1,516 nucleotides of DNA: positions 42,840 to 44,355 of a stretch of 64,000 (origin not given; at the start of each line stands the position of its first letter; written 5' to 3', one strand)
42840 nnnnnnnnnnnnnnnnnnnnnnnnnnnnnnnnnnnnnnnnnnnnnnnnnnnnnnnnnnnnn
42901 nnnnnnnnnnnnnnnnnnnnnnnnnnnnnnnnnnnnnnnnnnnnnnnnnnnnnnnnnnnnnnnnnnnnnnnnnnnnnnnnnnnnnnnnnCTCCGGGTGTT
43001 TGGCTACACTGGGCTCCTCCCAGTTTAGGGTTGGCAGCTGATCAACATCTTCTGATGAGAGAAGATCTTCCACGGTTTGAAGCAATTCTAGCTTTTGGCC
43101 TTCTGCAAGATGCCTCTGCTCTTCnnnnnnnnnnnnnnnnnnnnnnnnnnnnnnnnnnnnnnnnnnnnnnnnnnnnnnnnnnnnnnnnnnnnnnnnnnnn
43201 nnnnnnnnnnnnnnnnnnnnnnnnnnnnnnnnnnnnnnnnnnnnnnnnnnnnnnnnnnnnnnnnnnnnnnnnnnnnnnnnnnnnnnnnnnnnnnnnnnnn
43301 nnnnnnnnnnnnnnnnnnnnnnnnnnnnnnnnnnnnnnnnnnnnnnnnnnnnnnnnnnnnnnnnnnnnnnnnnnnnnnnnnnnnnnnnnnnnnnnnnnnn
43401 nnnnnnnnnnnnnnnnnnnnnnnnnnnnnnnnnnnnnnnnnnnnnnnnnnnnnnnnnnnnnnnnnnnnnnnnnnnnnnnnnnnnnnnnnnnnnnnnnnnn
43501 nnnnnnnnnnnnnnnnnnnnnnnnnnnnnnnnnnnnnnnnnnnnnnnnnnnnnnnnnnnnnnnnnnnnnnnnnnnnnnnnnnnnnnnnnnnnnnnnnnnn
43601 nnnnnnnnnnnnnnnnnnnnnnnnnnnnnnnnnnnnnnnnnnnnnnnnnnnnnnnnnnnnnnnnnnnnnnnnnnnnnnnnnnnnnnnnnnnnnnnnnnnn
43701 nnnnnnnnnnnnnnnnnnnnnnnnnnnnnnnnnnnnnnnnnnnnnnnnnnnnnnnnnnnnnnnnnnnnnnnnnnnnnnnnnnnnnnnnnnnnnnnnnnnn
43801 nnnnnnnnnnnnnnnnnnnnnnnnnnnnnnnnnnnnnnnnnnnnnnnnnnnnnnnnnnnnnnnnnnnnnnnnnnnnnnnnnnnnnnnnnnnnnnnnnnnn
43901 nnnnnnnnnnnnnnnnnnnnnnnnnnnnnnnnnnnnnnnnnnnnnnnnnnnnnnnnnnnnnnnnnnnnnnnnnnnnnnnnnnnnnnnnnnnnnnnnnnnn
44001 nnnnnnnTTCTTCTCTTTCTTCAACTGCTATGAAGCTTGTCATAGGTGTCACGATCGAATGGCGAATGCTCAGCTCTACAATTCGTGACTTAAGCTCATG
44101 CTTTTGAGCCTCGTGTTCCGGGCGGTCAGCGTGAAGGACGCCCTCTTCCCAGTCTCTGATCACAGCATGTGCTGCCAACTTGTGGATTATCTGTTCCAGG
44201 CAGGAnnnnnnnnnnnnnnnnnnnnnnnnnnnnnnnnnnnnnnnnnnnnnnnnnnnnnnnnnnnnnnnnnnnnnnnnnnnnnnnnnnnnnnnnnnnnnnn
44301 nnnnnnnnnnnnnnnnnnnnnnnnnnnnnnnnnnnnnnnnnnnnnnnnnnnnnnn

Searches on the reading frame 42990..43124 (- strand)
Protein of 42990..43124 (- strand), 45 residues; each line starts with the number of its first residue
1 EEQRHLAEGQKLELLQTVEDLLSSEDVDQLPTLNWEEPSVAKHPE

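Call 13: find_homologous_proteins(query=window:42990-43124:-, max_evalue=10)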
Query seq(45 aa) (45 aa): 1 proteins with E <= 10 among 1 candidates.
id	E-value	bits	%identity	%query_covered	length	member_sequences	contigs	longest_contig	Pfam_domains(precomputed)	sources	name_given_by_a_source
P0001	1.4e-18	82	96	100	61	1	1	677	-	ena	-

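Call 15: find_encoding_contigs(protein=P0001, flank=10000)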
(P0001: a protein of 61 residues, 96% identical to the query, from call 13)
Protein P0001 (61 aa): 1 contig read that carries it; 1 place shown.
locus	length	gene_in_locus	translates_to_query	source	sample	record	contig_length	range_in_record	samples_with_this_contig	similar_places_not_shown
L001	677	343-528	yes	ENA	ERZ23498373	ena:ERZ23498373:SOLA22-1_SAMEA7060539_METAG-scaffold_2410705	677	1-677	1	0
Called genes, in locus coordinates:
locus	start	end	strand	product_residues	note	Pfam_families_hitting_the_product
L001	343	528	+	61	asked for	-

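Call 25: search_protein_representatives(protein=window:42990-43124:-)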
Query: 45 residues. Proteins with E-value up to 0.001 (for the whole library): 2; up to 1e-10: 1; up to 1e-30: 0. The best 2 are listed.
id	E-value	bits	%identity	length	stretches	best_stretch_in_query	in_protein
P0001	4.5e-19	81.9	96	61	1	1-45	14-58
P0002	1.9e-08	49.3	-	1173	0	-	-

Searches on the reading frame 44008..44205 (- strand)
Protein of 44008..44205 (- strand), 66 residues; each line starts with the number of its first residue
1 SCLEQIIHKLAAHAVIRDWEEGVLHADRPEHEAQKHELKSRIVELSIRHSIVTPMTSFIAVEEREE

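Call 27: find_homologous_proteins(query=window:44008-44205:-, max_evalue=0.001)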
Query seq(66 aa) (66 aa): 2 proteins with E <= 0.001 among 3 candidates.
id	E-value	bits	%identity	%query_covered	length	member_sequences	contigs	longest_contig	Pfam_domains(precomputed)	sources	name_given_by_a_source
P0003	1.0e-26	109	95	86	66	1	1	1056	-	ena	-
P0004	8.4e-22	93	91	71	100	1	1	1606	-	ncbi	-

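Call 28: find_encoding_contigs(protein=P0004, flank=3000)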
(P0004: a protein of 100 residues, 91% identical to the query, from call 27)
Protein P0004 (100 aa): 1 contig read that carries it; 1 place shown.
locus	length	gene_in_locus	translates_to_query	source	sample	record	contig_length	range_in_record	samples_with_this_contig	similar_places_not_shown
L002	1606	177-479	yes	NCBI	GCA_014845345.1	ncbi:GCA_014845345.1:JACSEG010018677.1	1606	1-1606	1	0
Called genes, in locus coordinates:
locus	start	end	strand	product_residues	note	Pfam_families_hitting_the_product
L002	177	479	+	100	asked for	-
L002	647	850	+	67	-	-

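Call 29: find_encoding_contigs(protein=P0003, flank=3000)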
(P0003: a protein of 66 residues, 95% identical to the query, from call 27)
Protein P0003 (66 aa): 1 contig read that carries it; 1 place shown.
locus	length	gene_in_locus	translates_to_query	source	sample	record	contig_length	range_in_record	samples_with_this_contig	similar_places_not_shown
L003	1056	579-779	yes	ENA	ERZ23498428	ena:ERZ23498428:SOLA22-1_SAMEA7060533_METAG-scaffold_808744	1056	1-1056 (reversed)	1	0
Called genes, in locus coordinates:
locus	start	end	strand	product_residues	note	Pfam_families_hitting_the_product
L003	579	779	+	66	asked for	-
